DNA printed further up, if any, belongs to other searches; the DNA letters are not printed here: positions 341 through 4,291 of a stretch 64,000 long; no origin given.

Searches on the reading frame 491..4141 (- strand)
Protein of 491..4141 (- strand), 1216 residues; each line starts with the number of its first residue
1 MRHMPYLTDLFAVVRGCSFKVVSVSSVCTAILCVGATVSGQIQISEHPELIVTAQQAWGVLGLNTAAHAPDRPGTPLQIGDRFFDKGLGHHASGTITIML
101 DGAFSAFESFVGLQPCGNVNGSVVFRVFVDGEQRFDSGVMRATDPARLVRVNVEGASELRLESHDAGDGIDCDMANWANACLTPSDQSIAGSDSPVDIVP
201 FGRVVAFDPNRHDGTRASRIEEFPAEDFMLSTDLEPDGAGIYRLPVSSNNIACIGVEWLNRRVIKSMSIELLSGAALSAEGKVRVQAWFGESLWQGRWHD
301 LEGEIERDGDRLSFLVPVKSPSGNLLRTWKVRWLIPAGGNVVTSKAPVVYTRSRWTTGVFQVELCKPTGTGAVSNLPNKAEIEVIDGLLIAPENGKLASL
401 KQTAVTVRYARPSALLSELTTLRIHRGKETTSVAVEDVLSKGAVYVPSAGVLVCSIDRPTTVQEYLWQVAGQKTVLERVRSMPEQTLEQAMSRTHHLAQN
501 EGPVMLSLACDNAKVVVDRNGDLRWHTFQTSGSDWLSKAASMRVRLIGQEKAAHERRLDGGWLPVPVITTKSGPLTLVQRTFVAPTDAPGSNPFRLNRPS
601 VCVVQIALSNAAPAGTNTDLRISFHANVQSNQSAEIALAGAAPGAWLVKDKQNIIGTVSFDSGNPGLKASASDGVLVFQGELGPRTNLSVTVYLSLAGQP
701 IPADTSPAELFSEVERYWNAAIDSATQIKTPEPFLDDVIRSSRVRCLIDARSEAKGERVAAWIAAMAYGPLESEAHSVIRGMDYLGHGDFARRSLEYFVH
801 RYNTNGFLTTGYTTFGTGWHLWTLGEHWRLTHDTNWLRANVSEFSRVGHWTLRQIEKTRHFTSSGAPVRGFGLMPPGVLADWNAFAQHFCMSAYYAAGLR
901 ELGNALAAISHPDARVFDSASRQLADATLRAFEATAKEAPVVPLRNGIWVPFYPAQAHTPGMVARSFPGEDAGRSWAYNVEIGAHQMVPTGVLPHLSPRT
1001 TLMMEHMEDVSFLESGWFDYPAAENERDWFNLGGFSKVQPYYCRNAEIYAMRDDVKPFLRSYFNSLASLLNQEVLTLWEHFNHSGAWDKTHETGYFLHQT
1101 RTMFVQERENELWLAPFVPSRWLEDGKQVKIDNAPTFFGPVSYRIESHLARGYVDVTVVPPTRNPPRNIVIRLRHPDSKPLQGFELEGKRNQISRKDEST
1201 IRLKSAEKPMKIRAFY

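Call 16: search_protein_families(library=pfam, proteins=[window:491-4141:-])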
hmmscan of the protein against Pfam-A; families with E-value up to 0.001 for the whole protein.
window:491-4141:- (1216 aa): 1 family
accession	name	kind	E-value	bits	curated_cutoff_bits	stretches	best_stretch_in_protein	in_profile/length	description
PF08305.17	NPCBM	-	5.5e-32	111.1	23.9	1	52-182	11-136/137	NPCBM/NEW2 domain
